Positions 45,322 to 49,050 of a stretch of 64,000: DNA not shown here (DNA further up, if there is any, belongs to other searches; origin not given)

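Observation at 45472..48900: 1142-aa hybrid histidine kinase with three tandem receiver domains and a terminal Hpt: a complete phosphorelay in one polypeptide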

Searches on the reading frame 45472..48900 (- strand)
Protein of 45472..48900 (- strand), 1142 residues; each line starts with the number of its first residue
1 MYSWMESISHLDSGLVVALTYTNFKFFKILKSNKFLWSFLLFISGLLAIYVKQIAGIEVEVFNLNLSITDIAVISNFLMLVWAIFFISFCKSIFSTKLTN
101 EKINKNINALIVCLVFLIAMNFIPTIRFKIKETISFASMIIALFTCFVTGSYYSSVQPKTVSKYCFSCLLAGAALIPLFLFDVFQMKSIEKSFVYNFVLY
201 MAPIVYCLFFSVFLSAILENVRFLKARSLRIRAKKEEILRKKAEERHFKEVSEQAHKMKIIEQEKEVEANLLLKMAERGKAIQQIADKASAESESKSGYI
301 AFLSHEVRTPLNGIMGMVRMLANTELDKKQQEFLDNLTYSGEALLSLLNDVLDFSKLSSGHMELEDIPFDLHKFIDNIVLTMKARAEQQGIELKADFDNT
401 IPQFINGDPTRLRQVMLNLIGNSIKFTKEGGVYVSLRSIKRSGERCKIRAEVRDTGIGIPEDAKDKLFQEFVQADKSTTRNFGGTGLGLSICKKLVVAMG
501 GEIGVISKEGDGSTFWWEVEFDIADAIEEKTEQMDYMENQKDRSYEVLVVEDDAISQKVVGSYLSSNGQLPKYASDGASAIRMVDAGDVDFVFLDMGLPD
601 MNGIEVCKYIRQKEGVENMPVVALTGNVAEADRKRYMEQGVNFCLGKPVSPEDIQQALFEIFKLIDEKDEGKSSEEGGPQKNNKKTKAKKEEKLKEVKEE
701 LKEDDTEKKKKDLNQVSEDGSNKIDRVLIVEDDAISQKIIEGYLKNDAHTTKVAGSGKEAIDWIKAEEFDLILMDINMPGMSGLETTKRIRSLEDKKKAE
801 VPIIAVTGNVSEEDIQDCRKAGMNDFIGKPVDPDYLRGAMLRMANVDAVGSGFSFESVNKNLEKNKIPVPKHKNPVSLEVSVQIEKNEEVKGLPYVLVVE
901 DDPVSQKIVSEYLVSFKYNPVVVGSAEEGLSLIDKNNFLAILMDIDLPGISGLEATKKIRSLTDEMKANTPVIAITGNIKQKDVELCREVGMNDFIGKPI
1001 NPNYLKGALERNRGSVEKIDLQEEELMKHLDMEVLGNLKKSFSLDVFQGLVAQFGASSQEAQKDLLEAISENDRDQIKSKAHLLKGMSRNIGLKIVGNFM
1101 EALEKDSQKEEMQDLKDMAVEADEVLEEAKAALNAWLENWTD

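Call 3: search_protein_families(library=pfam, proteins=[window:45472-48900:-], max_evalue=1)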
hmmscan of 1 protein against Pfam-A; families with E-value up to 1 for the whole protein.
window:45472-48900:- (1142 aa): 8 families
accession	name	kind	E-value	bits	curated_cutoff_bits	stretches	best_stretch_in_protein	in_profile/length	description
PF00072.30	Response_reg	-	8.5e-78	258.2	30.2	3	727-838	1-108/111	Response regulator receiver domain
PF02518.31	HATPase_c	-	9.9e-29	100.5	26.4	1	407-521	1-109/111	Histidine kinase-, DNA gyrase B-, and HSP90-like ATPase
PF00512.31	HisKA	-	6.9e-17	61.7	26.9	1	296-360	2-66/66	His Kinase A (phospho-acceptor) domain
PF01627.28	Hpt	-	2.6e-08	34.4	24.6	1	1050-1118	2-77/84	Hpt domain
PF20274.4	cREC_REC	-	2.4e-06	28.5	27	0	750-809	14-75/88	Cyclic-phosphate processing Receiver domain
PF02776.23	TPP_enzyme_N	-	0.013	15.7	26.8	0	952-985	73-106/119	Thiamine pyrophosphate enzyme, N-terminal TPP binding domain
PF00580.27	UvrD-helicase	-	0.022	14.9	23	1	1055-1140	126-213/271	UvrD/REP helicase N-terminal domain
PF06593.17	RBDV_coat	-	0.055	13.4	32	1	876-930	174-226/287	Raspberry bushy dwarf virus coat protein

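Call 4: search_protein_families(library=ncbifam, proteins=[window:45472-48900:-], max_evalue=0.01)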
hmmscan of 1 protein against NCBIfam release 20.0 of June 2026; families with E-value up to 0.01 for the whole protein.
window:45472-48900:- (1142 aa): 159 families (the best 25 are shown)
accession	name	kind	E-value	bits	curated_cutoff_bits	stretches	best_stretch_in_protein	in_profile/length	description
TIGR02956.1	TMAO_torS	equivalog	8.4e-159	530.6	676.5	3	237-693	410-851/967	TMAO reductase system sensor histidine kinase/response regulator TorS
NF008318.0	PRK11107.1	equivalog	2.6e-152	509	890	4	288-541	285-538/920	two-component sensor histidine kinase BarA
NF008302.0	PRK11091.1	equivalog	4.3e-133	445.2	838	3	285-676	272-657/779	aerobic respiration two-component sensor histidine kinase ArcB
NF011874.0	PRK15347.1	equivalog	1e-126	424.2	852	4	267-520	369-613/921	two component system sensor kinase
NF041947.1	LuxQ_Vibrio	equivalog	2.5e-115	386.2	1200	3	257-660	438-837/843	quorum-sensing autoinducer 2 sensor kinase/phosphatase LuxQ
NF008099.0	PRK10841.1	equivalog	1.2e-112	377.5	920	4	280-516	454-685/949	two-component system sensor histidine kinase RcsC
NF045901.1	HisKinLetSLeg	equivalog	1.1e-109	367.8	1650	4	280-539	275-536/906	two-component system sensor histidine kinase LetS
NF038297.2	hybrid_HK_HrmK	equivalog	1.5e-101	340.9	725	3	275-650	214-596/607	hybrid histidine kinase/response regulator HrmK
NF008543.0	PRK11466.1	equivalog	3.4e-85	286.6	982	3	284-669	432-805/914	TMAO reductase system sensor histidine kinase/response regulator TorS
NF041832.1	near_NosP_CTERM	subfamily_domain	6.9e-69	232.7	400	3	294-659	5-367/370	NahK/ErcS family hybrid sensor histidine kinase/response regulator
NF007420.1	PRK09959.1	equivalog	3.7e-65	220.2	1995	3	285-658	701-1070/1197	acid-sensing system histidine kinase EvgS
NF041880.1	EPS_EpsF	equivalog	5.5e-62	209.9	900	4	287-516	265-488/492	response regulator EpsF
NF047465.1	hybrid_HK_LvrA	exception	4.4e-59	200.3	1200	4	271-533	177-434/819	hybrid histidine kinase/response regulator LvrA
TIGR02154.1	PhoB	equivalog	3.6e-52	176.9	296.2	3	726-859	4-138/226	phosphate regulon transcriptional regulator PhoB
NF046044.1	PnpS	equivalog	3.1e-51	174.6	400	1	248-517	117-387/390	two-component system histidine kinase PnpS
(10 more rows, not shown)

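Call 5: find_homologous_proteins(query=window:45472-48900:-, max_evalue=1e-10)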
Query window:45472-48900:- (1142 aa): 7598 proteins with E <= 1e-10 among 8000 candidates; the best 120 are listed.
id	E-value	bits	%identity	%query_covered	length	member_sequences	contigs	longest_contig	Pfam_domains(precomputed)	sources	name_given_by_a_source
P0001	0.0e+0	2114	94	89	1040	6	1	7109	PF20274.5,PF02518.32,PF00512.32,PF00072.31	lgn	-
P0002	0.0e+0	1712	66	100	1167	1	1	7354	PF02518.32,PF00512.32,PF00072.31,PF01627.29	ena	-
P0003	0.0e+0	1712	67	100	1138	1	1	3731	PF02518.32,PF00512.32,PF00072.31,PF01627.29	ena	-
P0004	0.0e+0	1544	61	100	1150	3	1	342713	PF20274.5,PF07695.18,PF02518.32,PF00512.32,PF00072.31,PF01627.29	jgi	-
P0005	2.1e-199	683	33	99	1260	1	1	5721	PF02518.32,PF00512.32,PF00072.31,PF01627.29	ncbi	-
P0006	4.8e-162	559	30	51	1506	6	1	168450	PF02518.32,PF24896.2,PF00512.32,PF23198.2,PF00072.31,PF01627.29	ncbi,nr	ncbi:hypothetical protein DJ031_12390 [bacterium endosymbiont of Escarpia laminata]|nr:MAG: hypothet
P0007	6.6e-157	542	36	33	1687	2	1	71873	PF13426.14,PF13188.14,PF08448.17,PF02518.32,PF00512.32,PF23198.2,PF00989.32,PF13589.13,PF00072.31,PF01627.29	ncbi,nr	ncbi:MAG: response regulator [Magnetococcales bacterium]|nr:response regulator [Magnetococcales bact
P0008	4.8e-155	536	-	-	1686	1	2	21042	PF13426.14,PF13188.14,PF08448.17,PF02518.32,PF00512.32,PF23198.2,PF00989.32,PF00072.31,PF01627.29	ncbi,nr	ncbi:MAG: response regulator [Magnetococcales bacterium]|nr:response regulator [Magnetococcales bact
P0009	2.6e-154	534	-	-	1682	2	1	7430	PF13426.14,PF13188.14,PF08448.17,PF02518.32,PF00512.32,PF23198.2,PF00989.32,PF00072.31,PF01627.29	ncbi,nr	ncbi:MAG: response regulator [Magnetococcales bacterium]|nr:response regulator [Magnetococcales bact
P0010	3.5e-154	533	37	32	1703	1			PF13426.14,PF13188.14,PF24820.2,PF08448.17,PF02518.32,PF24896.2,PF00512.32,PF00989.32,PF00072.31,PF01627.29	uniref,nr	uniref:histidine kinase n=1 Tax=Magnetococcus massalia (strain MO-1) TaxID=451514 RepID=A0A1S7LKY9_M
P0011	2.9e-153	530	36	56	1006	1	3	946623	PF02518.32,PF00512.32,PF00072.31,PF01627.29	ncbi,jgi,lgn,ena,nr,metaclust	ncbi:MAG TPA: hypothetical protein DCW68_05350 [Rhodospirillaceae bacterium]|nr:MAG: hypothetical pr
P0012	1.3e-151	525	-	-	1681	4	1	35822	PF13426.14,PF13188.14,PF08448.17,PF02518.32,PF00512.32,PF23198.2,PF00989.32,PF00072.31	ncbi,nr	ncbi:MAG: response regulator [Magnetococcales bacterium]|nr:response regulator [Magnetococcales bact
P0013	6.2e-149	516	-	-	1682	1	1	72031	PF13426.14,PF13188.14,PF08448.17,PF02518.32,PF00512.32,PF00989.32,PF00072.31,PF01627.29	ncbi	ncbi:MAG: response regulator [Magnetococcus sp. YQC-9]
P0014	9.2e-149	515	-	-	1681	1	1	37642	PF13426.14,PF13188.14,PF08448.17,PF02518.32,PF00512.32,PF00989.32,PF00072.31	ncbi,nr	ncbi:MAG: response regulator [Magnetococcales bacterium]|nr:response regulator [Magnetococcales bact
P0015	1.4e-147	511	29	49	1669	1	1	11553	PF13426.14,PF08448.17,PF02518.32,PF00512.32,PF23198.2,PF00989.32,PF00072.31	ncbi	ncbi:MAG: response regulator [Magnetococcus sp. WYHC-3]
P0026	2.7e-109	385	34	50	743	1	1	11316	PF02518.32,PF24896.2,PF00512.32,PF00072.31,PF01627.29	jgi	jgi:two-component system sensor histidine kinase/response regulator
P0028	1.2e-108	383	38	43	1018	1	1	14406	PF02518.32,PF00512.32,PF00072.31,PF01627.29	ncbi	ncbi:MAG TPA: ATP-binding protein, partial [Alphaproteobacteria bacterium]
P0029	1.2e-108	383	40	36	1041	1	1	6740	PF07696.18,PF07695.18,PF02518.32,PF00512.32,PF00072.31,PF01627.29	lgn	-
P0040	4.7e-106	374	30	71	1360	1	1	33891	PF00672.31,PF12729.14,PF08448.17,PF02518.32,PF24896.2,PF00512.32,PF23198.2,PF00072.31,PF01627.29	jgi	jgi:PAS domain S-box-containing protein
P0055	2.7e-103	365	35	49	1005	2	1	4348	PF08447.19,PF13426.14,PF05227.20,PF08448.17,PF02518.32,PF24896.2,PF00512.32,PF00989.32,PF00072.31,PF01627.29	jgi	-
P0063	1.1e-102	363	34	51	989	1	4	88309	PF08447.19,PF13426.14,PF13188.14,PF08448.17,PF02518.32,PF00512.32,PF23198.2,PF00989.32,PF00072.31,PF01627.29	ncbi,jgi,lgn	-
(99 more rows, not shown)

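Call 10: find_related_loci(query=window:45472-48900:-, collection=genome_contigs, flank=8000)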
Query window:45472-48900:- (1142 aa) in genome_contigs; peptide patterns used: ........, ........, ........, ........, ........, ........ (x = any residue, [..] = any of these).
600 stretches matched a pattern (row limit reached: there are more); 560 encode a relative of the query (tblastn E <= 1e-3); the best 80 are kept; 80 distinct loci.
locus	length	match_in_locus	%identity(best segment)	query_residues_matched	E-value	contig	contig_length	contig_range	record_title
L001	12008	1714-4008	30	275-1097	4e-106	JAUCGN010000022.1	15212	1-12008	Thiotrichales bacterium HSG1 NODE_23_length_15212, whole genome shotgun sequence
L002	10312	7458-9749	30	282-1097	6e-102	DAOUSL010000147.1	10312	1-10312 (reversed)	MAG TPA_asm: Thioploca sp. isolate CSMAG_545 CSMAG_545_k127_5444_length_10312_cov_30.0000, whole genome shotgun sequence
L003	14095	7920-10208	29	282-1097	6e-99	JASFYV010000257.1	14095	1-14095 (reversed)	MAG: Candidatus Marithrix sp. isolate MAY_MAG_00008 ALL_000000004258, whole genome shotgun sequence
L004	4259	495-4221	32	256-1024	7e-85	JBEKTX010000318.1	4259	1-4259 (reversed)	MAG: Spirochaetia bacterium isolate SPRUCE 568 SPRUCE_568_318, whole genome shotgun sequence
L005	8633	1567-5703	31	262-1092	3e-79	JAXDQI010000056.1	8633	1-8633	MAG: Gammaproteobacteria bacterium isolate BP_731 scaffold_5013180, whole genome shotgun sequence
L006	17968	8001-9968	34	289-1011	7e-77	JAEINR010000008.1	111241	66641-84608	MAG: Desulfobacterium sp. isolate MAG9 NODE_193_length_111241_cov_9.837528, whole genome shotgun sequence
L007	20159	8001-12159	36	287-1010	4e-71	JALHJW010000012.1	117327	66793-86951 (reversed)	MAG: Desulfovibrio sp. isolate 8-LJY_028 scaffold_63, whole genome shotgun sequence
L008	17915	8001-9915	36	285-1111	2e-69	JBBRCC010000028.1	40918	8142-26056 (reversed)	MAG: Cytophagales bacterium isolate Co_metawrap_2382 Cmw_2382_k141_4495948_length_40918_cov_10.9872, whole genome shotgu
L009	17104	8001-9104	37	297-1005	5e-68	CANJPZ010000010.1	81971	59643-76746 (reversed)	MAG: Caulobacteraceae bacterium isolate RH-23may17-508 genome assembly, contig: RH-23may17-C2045, whole genome shotgun s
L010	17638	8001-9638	32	188-1104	1e-65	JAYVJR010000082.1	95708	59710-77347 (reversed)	MAG: Gammaproteobacteria bacterium isolate GL53_Down_metabinner_1 GL53_Down_metabinner_1_81, whole genome shotgun sequen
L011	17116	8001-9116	36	296-1005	2e-65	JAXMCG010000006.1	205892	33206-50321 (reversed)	MAG: Caulobacteraceae bacterium isolate STL-PRO4 C2.116.fa-6, whole genome shotgun sequence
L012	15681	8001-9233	34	246-1011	1e-64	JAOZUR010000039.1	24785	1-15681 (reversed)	MAG: Candidatus Sabulitectum sp. isolate GMC8.metabat2.149 GMC8_1171_length_24785_cov_38.739385, whole genome shotgun se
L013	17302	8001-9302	34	228-1005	2e-64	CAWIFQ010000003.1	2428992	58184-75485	MAG: uncultured proteobacterium isolate MFD01872.bin.2.225 genome assembly, contig: contig_40308, whole genome shotgun s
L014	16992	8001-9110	37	296-1017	6e-69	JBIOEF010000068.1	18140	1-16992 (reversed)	MAG: Caulobacterales bacterium isolate GcC5-7 k141_274043_length_18140_cov_38.0301, whole genome shotgun sequence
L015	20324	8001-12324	29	281-1016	9e-62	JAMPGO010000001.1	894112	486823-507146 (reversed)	MAG: Ruminococcus flavefaciens isolate NALB_7863_3 Scaffold_#1__SCF_001__893412_bp, whole genome shotgun sequence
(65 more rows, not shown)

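Call 12: find_encoding_contigs(protein=P0004, flank=10000, max_places=3)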
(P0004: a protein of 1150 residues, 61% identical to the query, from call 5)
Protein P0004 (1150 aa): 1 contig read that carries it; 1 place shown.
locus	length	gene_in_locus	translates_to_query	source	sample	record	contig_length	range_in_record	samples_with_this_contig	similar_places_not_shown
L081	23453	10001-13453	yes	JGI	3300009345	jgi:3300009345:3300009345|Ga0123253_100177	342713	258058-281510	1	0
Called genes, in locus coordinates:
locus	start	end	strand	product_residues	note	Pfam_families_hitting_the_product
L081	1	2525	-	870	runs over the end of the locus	PF17900:Peptidase_M1_N, PF01433:Peptidase_M1, PF11940:DUF3458, PF17432:DUF3458_C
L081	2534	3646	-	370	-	PF02163:Peptidase_M50, PF00595:PDZ (weak), PF13180:PDZ_2, PF17820:PDZ_6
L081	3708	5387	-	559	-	PF00133:tRNA-synt_1, PF09334:tRNA-synt_1g, PF08264:Anticodon_1, PF19303:Anticodon_3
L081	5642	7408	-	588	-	PF01368:DHH, PF02272:DHHA1, PF17768:RecJ_OB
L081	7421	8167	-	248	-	-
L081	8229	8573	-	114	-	PF11969:DcpS_C, PF01230:HIT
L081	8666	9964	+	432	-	PF10459:Peptidase_S46 (faint), PF00089:Trypsin, PF13365:Trypsin_2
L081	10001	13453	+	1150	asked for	PF07695:7TMR-DISM_7TM (weak), PF00512:HisKA, PF02518:HATPase_c, PF00072:Response_reg, PF20274:cREC_REC (faint), PF00072:Response_reg, PF01627:Hpt (weak)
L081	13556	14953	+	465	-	PF19295:SufBD_N, PF01458:SUFBD_core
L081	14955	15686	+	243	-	PF02463:SMC_N (weak), PF00005:ABC_tran, PF13304:AAA_21 (faint)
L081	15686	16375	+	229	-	PF01458:SUFBD_core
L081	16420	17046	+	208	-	PF05099:TerB, PF00226:DnaJ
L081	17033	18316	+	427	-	PF01029:NusB, PF01189:Methyltr_RsmB-F, PF03602:Cons_hypoth95 (weak), PF09445:Methyltransf_15 (faint), PF13847:Methyltransf_31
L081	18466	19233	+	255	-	PF01026:TatD_DNase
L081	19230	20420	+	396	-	PF07690:MFS_1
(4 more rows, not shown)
